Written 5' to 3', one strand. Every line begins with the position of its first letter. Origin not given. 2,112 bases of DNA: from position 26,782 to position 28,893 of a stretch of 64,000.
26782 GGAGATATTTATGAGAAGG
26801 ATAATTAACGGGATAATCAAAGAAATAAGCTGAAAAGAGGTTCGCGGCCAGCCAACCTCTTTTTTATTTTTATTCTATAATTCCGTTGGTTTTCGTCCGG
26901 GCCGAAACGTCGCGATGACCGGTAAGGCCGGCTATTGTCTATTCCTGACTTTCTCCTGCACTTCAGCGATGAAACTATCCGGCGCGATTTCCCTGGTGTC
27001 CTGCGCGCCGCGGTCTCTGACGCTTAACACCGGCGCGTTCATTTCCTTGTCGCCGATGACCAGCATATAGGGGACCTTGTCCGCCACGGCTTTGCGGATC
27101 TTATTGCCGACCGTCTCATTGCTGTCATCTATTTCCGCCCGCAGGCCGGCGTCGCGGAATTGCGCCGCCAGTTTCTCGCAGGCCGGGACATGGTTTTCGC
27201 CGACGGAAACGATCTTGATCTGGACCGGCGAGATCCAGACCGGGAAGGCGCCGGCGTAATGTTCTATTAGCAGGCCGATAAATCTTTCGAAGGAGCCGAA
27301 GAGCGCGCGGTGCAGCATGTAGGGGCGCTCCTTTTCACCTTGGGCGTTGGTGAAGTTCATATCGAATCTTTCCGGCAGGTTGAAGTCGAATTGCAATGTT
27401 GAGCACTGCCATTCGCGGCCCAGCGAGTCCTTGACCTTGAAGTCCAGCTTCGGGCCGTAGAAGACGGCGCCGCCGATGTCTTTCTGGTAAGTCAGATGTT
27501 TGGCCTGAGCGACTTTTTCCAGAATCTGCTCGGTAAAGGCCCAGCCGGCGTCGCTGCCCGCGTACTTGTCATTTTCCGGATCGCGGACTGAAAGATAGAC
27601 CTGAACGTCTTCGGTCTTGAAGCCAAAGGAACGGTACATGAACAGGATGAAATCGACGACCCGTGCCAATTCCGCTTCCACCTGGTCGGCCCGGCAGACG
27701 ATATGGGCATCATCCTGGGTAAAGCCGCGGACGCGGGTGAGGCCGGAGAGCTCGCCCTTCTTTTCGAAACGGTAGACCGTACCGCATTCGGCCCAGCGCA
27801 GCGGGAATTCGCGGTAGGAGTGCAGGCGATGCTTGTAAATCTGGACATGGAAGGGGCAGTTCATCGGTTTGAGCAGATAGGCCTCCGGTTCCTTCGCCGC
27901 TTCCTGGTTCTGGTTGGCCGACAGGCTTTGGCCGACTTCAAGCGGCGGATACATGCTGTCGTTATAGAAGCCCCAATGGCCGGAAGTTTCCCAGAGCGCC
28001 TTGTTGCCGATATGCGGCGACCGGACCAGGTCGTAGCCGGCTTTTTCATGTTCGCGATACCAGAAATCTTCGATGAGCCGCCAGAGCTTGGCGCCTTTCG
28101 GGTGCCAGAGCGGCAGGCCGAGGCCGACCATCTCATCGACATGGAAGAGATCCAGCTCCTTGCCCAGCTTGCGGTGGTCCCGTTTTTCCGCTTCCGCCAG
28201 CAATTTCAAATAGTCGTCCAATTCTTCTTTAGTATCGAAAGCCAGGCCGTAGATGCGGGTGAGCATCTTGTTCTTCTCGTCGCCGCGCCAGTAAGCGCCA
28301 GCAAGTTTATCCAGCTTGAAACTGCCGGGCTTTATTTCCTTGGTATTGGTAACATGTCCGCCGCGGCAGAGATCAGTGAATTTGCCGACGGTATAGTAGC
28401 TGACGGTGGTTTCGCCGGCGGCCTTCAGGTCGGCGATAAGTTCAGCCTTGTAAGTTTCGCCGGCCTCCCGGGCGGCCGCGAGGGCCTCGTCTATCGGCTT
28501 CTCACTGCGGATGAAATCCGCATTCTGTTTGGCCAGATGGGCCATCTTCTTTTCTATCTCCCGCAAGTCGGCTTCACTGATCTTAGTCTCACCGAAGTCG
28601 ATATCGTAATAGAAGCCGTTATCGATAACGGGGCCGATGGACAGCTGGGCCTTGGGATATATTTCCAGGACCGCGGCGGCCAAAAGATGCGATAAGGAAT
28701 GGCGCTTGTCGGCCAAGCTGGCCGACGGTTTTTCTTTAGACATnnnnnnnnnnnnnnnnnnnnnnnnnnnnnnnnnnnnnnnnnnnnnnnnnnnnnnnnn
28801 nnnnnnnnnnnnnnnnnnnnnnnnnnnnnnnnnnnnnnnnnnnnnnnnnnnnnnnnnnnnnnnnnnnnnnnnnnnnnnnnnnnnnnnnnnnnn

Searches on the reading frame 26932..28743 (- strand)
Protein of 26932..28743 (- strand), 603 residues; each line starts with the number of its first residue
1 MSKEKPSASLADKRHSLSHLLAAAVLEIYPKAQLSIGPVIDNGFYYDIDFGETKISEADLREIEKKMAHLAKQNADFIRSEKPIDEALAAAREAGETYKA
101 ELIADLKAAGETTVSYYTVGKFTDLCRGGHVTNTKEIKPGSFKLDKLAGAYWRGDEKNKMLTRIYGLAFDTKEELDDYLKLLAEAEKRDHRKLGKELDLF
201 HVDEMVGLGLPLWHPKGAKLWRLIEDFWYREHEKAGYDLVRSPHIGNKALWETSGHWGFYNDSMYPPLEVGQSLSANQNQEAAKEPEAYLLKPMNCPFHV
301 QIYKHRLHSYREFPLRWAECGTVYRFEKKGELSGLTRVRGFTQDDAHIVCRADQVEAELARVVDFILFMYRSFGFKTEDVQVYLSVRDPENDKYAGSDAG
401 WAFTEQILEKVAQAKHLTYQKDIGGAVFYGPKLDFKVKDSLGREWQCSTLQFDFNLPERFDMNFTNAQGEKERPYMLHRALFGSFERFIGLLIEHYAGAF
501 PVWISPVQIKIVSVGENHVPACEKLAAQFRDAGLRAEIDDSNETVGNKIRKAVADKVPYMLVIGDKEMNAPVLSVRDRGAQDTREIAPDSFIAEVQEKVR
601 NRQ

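Call 11: find_related_loci(query=window:26932-28743:-, collection=genome_contigs, flank=3000)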
Query window:26932-28743:- (603 aa) in genome_contigs; peptide patterns used: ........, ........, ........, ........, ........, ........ (x = any residue, [..] = any of these).
600 stretches matched a pattern (row limit reached: there are more); 598 encode a relative of the query (tblastn E <= 1e-3); the best 80 are kept; 80 distinct loci.
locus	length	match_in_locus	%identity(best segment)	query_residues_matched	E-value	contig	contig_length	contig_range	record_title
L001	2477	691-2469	74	9-601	0e+0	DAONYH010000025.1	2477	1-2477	MAG TPA_asm: bacterium isolate AMR_MDS_4127 NODE_46740_length_2477_cov_21.331544, whole genome shotgun sequence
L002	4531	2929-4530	77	5-538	0e+0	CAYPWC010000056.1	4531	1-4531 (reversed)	MAG TPA_asm: uncultured Gammaproteobacteria bacterium isolate SRP192927_co4_865 genome assembly, contig: NODE_55621_leng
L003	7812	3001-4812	64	1-603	0e+0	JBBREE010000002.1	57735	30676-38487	MAG: Candidatus Moraniibacteriota bacterium isolate Co_metawrap_2488 Cmw_2488_k141_11530211_length_57735_cov_11.0000, wh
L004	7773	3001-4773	61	14-603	0e+0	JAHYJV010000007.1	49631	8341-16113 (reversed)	MAG: Patescibacteria group bacterium isolate KA31 NODE_415_length_49631_cov_182.081347, whole genome shotgun sequence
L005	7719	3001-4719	62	14-595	0e+0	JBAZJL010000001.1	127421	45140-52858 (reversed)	MAG: Candidatus Paceibacterota bacterium isolate SO_2017_LW4_119 scaffold_443_c1_LW137-91_2017, whole genome shotgun seq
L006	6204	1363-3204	56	1-602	0e+0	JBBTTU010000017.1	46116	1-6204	MAG: Patescibacteria group bacterium isolate H51-bin151_1 H51_bin151_1_000000000017, whole genome shotgun sequence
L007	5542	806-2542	55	9-602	0e+0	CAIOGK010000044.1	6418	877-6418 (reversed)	Candidatus Falkowbacteria bacterium isolate Loclat_bin-04004 genome assembly, contig: bin-04004:044/137, whole genome sh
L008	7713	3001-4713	55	13-602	0e+0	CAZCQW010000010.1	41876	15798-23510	MAG TPA_asm: uncultured Gammaproteobacteria bacterium isolate SRP285395_co1_539 genome assembly, contig: NODE_1194_lengt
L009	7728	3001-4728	65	14-576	0e+0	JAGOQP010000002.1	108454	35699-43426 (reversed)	MAG: Candidatus Paceibacterota bacterium isolate Go_SlDig_bin_86 Go_SlDig_362_length_108454_cov_9.619679, whole genome s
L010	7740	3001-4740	51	5-592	0e+0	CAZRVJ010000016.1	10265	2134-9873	MAG TPA_asm: uncultured Candidatus Saccharibacteria bacterium isolate SRP170004_co1_406 genome assembly, contig: NODE_10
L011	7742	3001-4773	51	1-603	0e+0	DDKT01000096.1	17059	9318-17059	MAG TPA_asm: Patescibacteria group bacterium UBA2591 UBA2591_contig_243, whole genome shotgun sequence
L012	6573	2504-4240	50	5-602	0e+0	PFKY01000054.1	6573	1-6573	MAG: Candidatus Wolfebacteria bacterium CG_4_10_14_0_8_um_filter_39_64 CG_4_10_14_0.8_um_filter_scaffold_10965_c, whole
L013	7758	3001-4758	51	1-595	0e+0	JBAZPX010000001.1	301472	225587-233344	MAG: Patescibacteria group bacterium isolate SO_2017_SWC_4 scaffold_43_c1_LP-4_2017, whole genome shotgun sequence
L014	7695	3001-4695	50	14-603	0e+0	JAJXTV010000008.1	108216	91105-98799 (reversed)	MAG: Nitrospirae bacterium isolate BP4.bin66 NODE_123_length_108216_cov_2.525900, whole genome shotgun sequence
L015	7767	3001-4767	49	1-592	0e+0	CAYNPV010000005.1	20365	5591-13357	MAG TPA_asm: uncultured Gammaproteobacteria bacterium isolate binchicken_co15_175 genome assembly, contig: NODE_1389_len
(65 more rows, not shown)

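Call 39: search_protein_families(library=pfam, proteins=[window:26932-28743:-])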
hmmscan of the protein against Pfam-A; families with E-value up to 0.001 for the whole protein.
window:26932-28743:- (603 aa): 3 families
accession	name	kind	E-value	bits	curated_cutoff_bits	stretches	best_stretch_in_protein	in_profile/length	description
PF00587.30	tRNA-synt_2b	-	1.9e-43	149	29.3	1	286-496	8-179/179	tRNA synthetase class II core domain (G, H, P, S and T)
PF03129.25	HGTP_anticodon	-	2.8e-21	75.9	21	1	508-598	1-94/94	Anticodon binding domain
PF07973.19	tRNA_SAD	-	7.5e-13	48.7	24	1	114-165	1-44/44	Threonyl and Alanyl tRNA synthetase second additional domain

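Call 46: find_encoding_contigs(protein=window:26932-28743:-, flank=10000, max_places=4)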
Protein window:26932-28743:- (603 aa): no gene with exactly this product is on record in the collection.
